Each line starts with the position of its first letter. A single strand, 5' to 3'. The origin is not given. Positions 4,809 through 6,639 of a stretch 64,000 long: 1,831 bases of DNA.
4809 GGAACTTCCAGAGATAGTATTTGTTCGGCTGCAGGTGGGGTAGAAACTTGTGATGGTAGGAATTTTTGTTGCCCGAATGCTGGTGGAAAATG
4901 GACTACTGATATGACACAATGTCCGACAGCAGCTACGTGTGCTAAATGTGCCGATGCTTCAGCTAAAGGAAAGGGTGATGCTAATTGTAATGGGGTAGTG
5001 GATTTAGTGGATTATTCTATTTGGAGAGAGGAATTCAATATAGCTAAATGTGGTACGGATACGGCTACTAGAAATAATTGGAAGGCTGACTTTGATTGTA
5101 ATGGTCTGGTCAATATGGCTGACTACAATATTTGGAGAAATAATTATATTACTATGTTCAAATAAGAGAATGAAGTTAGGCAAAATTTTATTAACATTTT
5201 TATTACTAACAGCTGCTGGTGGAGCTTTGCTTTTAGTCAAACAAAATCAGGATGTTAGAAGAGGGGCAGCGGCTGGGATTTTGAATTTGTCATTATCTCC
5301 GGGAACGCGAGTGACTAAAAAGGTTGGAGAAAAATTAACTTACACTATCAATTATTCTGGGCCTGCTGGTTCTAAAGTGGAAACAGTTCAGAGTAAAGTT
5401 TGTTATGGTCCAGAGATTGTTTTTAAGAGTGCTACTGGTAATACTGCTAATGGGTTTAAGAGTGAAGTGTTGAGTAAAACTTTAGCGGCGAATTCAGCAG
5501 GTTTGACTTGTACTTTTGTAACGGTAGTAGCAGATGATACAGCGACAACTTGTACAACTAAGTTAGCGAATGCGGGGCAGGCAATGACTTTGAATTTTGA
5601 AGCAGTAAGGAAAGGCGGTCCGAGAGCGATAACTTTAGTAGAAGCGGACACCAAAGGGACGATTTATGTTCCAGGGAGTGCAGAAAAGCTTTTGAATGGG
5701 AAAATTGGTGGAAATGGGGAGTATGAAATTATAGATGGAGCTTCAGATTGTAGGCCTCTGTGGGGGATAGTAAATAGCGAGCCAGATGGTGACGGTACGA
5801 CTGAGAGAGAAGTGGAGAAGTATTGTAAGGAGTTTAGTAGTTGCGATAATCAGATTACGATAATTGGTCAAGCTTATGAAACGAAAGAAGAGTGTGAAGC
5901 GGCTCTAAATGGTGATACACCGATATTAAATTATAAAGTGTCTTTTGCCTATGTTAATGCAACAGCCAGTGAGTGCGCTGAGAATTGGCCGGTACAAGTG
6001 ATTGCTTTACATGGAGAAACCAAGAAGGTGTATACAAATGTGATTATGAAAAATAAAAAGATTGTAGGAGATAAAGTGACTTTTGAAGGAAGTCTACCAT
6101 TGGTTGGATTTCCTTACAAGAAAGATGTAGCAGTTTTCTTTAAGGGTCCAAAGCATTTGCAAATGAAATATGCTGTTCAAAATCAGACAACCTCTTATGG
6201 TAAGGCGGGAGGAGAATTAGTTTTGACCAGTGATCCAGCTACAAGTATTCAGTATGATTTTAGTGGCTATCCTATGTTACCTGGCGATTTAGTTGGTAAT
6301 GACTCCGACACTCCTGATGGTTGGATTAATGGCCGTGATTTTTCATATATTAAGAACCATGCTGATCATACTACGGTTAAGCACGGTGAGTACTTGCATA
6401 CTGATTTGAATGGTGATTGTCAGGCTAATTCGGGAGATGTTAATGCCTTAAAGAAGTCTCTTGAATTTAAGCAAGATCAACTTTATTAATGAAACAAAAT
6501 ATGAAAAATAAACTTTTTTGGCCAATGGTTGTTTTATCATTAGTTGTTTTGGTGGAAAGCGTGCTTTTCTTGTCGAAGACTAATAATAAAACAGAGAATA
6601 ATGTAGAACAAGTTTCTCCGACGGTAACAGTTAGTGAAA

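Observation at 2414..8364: Cohesin-dockerin (cellulosome-like) surface module set with an LPKTG-anchored cohesin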

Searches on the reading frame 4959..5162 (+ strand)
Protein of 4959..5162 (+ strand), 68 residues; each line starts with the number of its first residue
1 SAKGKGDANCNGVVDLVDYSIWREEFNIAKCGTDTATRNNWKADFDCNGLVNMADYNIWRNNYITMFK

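Call 62: search_solved_structures(query=A7, max_evalue=10, show_alignments=1)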
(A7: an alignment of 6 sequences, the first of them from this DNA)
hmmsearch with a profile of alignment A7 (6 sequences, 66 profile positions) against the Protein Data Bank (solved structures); distinct sequences matched with E-value up to 10: 21.
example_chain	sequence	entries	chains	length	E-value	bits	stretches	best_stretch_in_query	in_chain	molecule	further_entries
8x39_A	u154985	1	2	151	8.1e-05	25.8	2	6-60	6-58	Serine protease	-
8x3a_A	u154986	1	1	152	8.8e-05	25.7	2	6-60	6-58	Serine protease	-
4fl4_A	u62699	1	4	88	0.00016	24.9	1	5-64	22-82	Glycoside hydrolase family 9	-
2y3n_B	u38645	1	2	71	0.00018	24.7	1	3-64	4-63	CELLULOSOMAL FAMILY-48 PROCESSIVE GLYCOSIDE HYDROLASE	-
4cj0_A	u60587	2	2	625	0.0021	21.3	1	6-64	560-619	ENDOGLUCANASE D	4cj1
2mte_A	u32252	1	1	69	0.0022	21.2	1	2-65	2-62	Cellulose 1,4-beta-cellobiosidase (reducing end) CelS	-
1clc_A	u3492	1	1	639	0.0023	21.2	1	6-64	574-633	ENDOGLUCANASE CELD; EC: 3.2.1.4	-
1daq_A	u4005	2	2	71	0.0024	21.1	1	2-65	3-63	ENDOGLUCANASE SS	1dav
5nrm_B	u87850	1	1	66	0.0038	20.5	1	6-62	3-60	DocCel5: Type I dockerin repeat domain from A. cellulolyticus family 5 endoglucanase WP_01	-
5nrk_B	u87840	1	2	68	0.0075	19.5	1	42-64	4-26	DocCel5: Type I dockerin repeat domain from A. cellulolyticus family 5 endoglucanase WP_01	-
2yik_A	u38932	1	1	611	0.017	18.4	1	5-61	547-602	ENDOGLUCANASE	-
5m2o_B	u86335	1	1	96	0.021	18.1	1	3-44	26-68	Group I Dockerin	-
3ul4_B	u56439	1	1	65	0.025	17.8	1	5-62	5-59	Cellulosome enzyme, dockerin type I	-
5lxv_B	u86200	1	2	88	0.029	17.6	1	3-59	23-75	Carbohydrate-binding protein WP_009985128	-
2ccl_B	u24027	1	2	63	0.035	17.4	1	6-60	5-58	ENDO-1,4-BETA-XYLANASE Y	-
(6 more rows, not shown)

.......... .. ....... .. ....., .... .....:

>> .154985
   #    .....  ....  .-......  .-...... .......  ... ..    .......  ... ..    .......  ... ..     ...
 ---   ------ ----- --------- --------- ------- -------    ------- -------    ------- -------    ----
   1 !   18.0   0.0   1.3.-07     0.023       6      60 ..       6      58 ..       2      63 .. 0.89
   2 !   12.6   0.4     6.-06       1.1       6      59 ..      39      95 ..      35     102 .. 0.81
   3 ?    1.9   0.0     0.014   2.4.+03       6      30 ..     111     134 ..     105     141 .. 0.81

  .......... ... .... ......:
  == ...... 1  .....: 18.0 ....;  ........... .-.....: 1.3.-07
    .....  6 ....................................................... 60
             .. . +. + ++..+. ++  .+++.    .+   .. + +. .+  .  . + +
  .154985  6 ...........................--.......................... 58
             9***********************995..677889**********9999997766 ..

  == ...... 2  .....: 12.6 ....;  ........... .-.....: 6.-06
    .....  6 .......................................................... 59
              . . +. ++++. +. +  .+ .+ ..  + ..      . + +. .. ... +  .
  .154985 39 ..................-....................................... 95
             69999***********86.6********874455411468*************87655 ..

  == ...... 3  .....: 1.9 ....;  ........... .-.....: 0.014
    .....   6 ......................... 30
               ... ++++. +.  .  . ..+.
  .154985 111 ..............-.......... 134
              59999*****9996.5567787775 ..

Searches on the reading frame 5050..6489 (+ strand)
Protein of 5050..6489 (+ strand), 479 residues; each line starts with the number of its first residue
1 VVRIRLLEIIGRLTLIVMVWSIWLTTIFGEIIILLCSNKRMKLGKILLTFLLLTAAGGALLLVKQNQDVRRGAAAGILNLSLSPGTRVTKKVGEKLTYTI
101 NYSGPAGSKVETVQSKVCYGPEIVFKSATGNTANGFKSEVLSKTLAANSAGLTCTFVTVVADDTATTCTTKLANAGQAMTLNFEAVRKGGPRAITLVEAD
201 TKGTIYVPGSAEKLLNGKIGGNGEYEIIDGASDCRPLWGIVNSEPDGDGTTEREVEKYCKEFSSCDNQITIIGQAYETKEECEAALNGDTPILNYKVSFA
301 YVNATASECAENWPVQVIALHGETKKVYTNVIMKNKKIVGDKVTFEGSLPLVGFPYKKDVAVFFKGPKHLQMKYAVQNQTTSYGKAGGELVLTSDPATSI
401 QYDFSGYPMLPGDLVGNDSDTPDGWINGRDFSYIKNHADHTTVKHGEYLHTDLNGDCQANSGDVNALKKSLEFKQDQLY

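Call 3: search_protein_families(library=pfam, proteins=[window:5050-6489:+], max_evalue=1)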
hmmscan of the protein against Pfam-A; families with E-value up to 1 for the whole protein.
window:5050-6489:+ (479 aa): 3 families
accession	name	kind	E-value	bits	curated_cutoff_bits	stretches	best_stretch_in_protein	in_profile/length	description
PF00404.24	Dockerin_1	-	0.00059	20.4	22.9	1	423-471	7-56/57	Dockerin type I domain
PF12733.13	Cadherin-like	-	0.19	12.6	24.2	0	157-207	20-71/89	Cadherin-like beta sandwich domain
PF16028.10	SLC3A2_N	-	0.39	10.9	27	1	12-38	34-60/77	Solute carrier family 3 member 2 N-terminus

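Call 4: search_protein_families(library=ncbifam, proteins=[window:5050-6489:+], max_evalue=1)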
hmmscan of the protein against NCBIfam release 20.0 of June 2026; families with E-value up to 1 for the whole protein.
window:5050-6489:+ (479 aa): 1 family
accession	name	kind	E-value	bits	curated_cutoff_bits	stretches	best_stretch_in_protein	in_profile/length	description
NF038356.1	actino_DLW39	hypoth_equivalog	0.3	11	24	1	47-69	4-23/38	DLW-39 family protein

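Call 16: find_homologous_proteins(query=window:5170-6486:+)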
Query window:5170-6486:+ (439 aa): 82 proteins with E <= 0.001 among 8000 candidates.
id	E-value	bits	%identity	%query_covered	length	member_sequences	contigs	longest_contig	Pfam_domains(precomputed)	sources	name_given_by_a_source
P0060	2.6e-286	967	96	100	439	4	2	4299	-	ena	-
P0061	1.7e-141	490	56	100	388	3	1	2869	-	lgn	-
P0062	3.8e-141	489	52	100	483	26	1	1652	-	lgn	-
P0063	3.3e-137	476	53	100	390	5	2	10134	-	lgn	-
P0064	5.5e-135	469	54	100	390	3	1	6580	-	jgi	-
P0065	5.8e-134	465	51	100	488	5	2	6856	-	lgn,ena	-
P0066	8.9e-129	448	52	100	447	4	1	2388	-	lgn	-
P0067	2.9e-104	367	47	100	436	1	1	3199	-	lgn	-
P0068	3.3e-97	344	46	100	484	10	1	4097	PF00404.25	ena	-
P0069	2.4e-94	335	44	100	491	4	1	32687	PF00404.25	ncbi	-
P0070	1.8e-92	329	44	99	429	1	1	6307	-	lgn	-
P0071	3.8e-89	318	42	100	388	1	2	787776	-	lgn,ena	-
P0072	1.1e-88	316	42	100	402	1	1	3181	-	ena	-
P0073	1.5e-88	316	41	100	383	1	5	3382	-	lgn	-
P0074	3.3e-88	315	42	97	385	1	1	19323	-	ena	-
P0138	6.0e-38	149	45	42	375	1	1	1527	PF00404.25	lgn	-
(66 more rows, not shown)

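Call 38: predict_structure(alignment_id=A5)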
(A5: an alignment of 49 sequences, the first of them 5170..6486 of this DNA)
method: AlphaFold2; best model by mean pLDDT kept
length: 439 residues; sequences in the alignment: 49
mean_pLDDT: 85.0   pTM: 0.51
mean pLDDT of the five models: 85.0, 83.2, 82.9, 82.8, 81.5
residues with pLDDT >= 90: 191; 70-90: 200; 50-70: 32; < 50: 16
segments of 3 or more residues with pLDDT < 50: 26-31, 227-232
pLDDT, mean of each block of 10 residues (from residue 1): 77 82 54 77 92 92 90 95 96 92 90 95 66 93 92 93 83 85 87 67 75 82 56 69 81 95 89 91 89 88 92 92 93 95 90 89 95 85 84 84 83 90 89 63
secondary structure, 60 per line:
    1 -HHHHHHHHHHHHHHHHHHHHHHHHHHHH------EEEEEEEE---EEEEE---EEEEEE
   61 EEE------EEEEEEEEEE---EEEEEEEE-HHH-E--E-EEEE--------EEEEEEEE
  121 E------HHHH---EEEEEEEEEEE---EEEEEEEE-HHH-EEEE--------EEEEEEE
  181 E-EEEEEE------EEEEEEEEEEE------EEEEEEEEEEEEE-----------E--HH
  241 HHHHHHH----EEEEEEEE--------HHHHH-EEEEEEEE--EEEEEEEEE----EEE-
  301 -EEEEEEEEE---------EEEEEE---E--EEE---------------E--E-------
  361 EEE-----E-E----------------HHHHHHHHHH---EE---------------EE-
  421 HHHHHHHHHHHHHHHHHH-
elements in order: H2-29 E36-43 E47-51 E55-63 E70-79 E83-90 E101-104 E113-121 H128-131 E135-145 E149-156 E162-165 E174-181 E183-188 E195-205 E212-224 H239-247 E252-259 H268-272 E274-281 E284-292 E297-299 E302-310 E320-325 E332-334 E361-363 H388-397 H421-438

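Call 69: fold_search(model_id=the predicted structure, library=pdb)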
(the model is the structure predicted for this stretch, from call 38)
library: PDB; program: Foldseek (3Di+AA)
matches with E <= 10: 1815; with E <= 0.001: 132
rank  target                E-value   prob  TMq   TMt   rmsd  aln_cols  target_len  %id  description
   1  3kcp_A                2.9e-11  1.00  0.25  0.34  21.9       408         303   11  Crystal structure of interacting Clostridium thermocellum multimodular components (released 2010-02-09)
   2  4fl4_C                3.8e-11  1.00  0.25  0.35  20.7       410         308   12  Scaffoldin conformation and dynamics revealed by a ternary complex from the Clostridium thermocellum cellulosome (released 2012-06-27)
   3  4fl4_L                1.1e-10  1.00  0.28  0.38  17.9       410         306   12  Scaffoldin conformation and dynamics revealed by a ternary complex from the Clostridium thermocellum cellulosome (released 2012-06-27)
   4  4fl4_I                1.9e-10  1.00  0.25  0.35  19.9       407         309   12  Scaffoldin conformation and dynamics revealed by a ternary complex from the Clostridium thermocellum cellulosome (released 2012-06-27)
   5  6kgc_A                2.8e-08  1.00  0.26  0.71   4.0       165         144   16  Crystal structure of CaDoc0917(R49D)-CaCohA2 complex at pH 5.4 (released 2020-07-08)
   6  6kgf_A                4.2e-08  1.00  0.26  0.69   4.1       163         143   15  Crystal structure of CaDoc0917(R16D)-CaCohA2 complex at pH 8.2 (released 2020-07-08)
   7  6kgd_A                7.5e-08  1.00  0.25  0.67   4.4       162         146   15  Crystal structure of CaDoc0917(R49D)-CaCohA2 complex at pH 8.0 (released 2020-07-08)
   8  6kgf_C                8.4e-08  1.00  0.27  0.70   3.7       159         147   14  Crystal structure of CaDoc0917(R16D)-CaCohA2 complex at pH 8.2 (released 2020-07-08)
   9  4ums                  1.2e-07  1.00  0.27  0.67   4.3       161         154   12  The crystal structure of the seventh ScaB type I cohesin from Pseudobacteroides cellulosolvens (released 2015-05-06)
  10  4uyq_A                1.3e-07  1.00  0.24  0.64   4.8       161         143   18  High resolution structure of the third cohesin ScaC in complex with the ScaB dockerin with a mutation in the C-termina (released 2015-04-15)
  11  4uyp_A                1.4e-07  1.00  0.25  0.64   4.8       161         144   17  High resolution structure of the third cohesin ScaC in complex with the ScaB dockerin with a mutation in the N-termina (released 2015-04-15)
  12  6kge_A                1.9e-07  1.00  0.26  0.71   4.0       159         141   15  Crystal structure of CaDoc0917(R16D)-CaCohA2 complex at pH 5.5 (released 2020-07-08)
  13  4uyp_C                2.0e-07  1.00  0.25  0.63   4.7       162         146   17  High resolution structure of the third cohesin ScaC in complex with the ScaB dockerin with a mutation in the N-termina (released 2015-04-15)
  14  4dh2_C                3.8e-07  1.00  0.26  0.63   4.8       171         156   13  Crystal structure of Coh-OlpC(Cthe_0452)-Doc435(Cthe_0435) complex: A novel type I Cohesin-Dockerin complex from Clost (released 2012-11-28)
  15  2xdh                  5.0e-07  1.00  0.24  0.65   4.7       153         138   12  Non-cellulosomal cohesin from the hyperthermophilic archaeon Archaeoglobus fulgidus (released 2010-05-26)
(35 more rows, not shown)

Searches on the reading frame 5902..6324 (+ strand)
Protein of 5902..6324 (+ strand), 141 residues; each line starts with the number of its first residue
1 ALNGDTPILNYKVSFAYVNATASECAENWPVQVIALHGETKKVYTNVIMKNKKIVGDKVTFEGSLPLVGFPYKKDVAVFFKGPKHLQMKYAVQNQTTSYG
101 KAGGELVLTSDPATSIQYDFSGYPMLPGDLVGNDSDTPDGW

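Call 66: search_solved_structures(query=A9, max_evalue=10, show_alignments=1)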
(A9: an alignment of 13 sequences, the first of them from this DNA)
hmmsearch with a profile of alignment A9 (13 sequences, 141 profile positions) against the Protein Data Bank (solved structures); distinct sequences matched with E-value up to 10: 1.
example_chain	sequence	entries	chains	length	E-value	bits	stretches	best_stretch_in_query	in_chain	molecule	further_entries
8pmz_B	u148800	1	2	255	0.87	12.8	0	98-118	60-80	scFv_p61.15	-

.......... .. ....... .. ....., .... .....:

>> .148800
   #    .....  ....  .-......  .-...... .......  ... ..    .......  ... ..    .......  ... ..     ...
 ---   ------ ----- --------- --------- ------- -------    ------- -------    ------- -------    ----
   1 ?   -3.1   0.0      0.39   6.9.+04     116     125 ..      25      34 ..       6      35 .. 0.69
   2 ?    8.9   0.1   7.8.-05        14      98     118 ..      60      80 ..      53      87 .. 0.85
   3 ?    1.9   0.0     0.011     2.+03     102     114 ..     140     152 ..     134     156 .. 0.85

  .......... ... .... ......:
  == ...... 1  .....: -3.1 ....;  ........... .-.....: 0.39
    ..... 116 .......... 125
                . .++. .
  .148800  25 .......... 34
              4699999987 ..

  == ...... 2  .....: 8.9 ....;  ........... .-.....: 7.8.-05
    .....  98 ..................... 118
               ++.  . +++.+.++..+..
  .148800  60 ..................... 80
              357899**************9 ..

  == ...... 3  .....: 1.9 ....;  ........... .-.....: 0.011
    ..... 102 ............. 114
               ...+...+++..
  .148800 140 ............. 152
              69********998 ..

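Call 67: search_protein_families(library=pfam, alignment_id=A9, max_evalue=1)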
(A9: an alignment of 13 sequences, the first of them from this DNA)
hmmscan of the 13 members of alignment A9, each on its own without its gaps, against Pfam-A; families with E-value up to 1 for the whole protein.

A. member 1, seq(141 aa): 0 families

B. families by the number of members that match (of 13 scanned): 7 families
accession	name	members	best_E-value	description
PF11729.14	Capsid-VNN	1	0.026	nodavirus capsid protein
PF08532.16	Glyco_hydro_42M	1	0.042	Beta-galactosidase trimerisation domain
PF04260.17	DUF436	1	0.063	Protein of unknown function (DUF436)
PF21683.3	GpP-like_1st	1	0.12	Mu phage baseplate assembly protein GpP-like, N-terminal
PF20264.4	DUF4784_N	1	0.18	DUF4784 N-terminal Ig-like domain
PF24995.1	DSRM_2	1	0.19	dsRNA binding domain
PF22369.2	GLMA_2nd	1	0.25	GLMA-like, second domain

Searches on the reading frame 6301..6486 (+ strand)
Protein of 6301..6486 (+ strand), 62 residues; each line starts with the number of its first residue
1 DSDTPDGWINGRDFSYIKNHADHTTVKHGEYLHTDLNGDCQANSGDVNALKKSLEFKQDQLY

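Call 61: search_solved_structures(query=A6, max_evalue=10, show_alignments=1)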
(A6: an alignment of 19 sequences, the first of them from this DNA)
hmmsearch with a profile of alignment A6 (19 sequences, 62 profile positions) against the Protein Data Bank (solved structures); distinct sequences matched with E-value up to 10: 24.
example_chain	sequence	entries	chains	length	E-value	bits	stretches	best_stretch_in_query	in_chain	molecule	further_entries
2ccl_B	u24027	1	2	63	7.9e-08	35.5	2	4-52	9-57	ENDO-1,4-BETA-XYLANASE Y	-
8x39_A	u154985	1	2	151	4.9e-07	33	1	5-57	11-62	Serine protease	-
8x3a_A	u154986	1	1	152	5e-07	33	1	5-57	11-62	Serine protease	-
2y3n_B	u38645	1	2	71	4e-06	30.1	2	31-55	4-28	CELLULOSOMAL FAMILY-48 PROCESSIVE GLYCOSIDE HYDROLASE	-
1ohz_B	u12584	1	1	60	1.6e-05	28.2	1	4-52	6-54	ENDO-1,4-BETA-XYLANASE Y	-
5nrm_B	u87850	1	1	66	0.00051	23.3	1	5-53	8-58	DocCel5: Type I dockerin repeat domain from A. cellulolyticus family 5 endoglucanase WP_01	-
5nrk_B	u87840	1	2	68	0.0016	21.7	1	5-53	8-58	DocCel5: Type I dockerin repeat domain from A. cellulolyticus family 5 endoglucanase WP_01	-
4fl4_A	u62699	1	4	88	0.0022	21.3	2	3-52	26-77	Glycoside hydrolase family 9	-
2mte_A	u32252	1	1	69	0.0026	21.1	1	33-53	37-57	Cellulose 1,4-beta-cellobiosidase (reducing end) CelS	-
1daq_A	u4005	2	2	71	0.0027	21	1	33-53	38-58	ENDOGLUCANASE SS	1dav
2yik_A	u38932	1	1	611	0.0036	20.6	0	29-54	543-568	ENDOGLUCANASE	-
8zvk_A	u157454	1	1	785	0.0052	20.1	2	4-52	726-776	AaBgIC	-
2vn5_B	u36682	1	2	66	0.014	18.7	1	3-54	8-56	ENDOGLUCANASE A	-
6kg9_A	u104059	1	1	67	0.026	17.9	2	4-52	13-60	And cellulose-binding endoglucanase family 9 CelL ortholog dockerin domain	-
4cj0_A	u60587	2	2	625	0.086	16.2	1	3-52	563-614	ENDOGLUCANASE D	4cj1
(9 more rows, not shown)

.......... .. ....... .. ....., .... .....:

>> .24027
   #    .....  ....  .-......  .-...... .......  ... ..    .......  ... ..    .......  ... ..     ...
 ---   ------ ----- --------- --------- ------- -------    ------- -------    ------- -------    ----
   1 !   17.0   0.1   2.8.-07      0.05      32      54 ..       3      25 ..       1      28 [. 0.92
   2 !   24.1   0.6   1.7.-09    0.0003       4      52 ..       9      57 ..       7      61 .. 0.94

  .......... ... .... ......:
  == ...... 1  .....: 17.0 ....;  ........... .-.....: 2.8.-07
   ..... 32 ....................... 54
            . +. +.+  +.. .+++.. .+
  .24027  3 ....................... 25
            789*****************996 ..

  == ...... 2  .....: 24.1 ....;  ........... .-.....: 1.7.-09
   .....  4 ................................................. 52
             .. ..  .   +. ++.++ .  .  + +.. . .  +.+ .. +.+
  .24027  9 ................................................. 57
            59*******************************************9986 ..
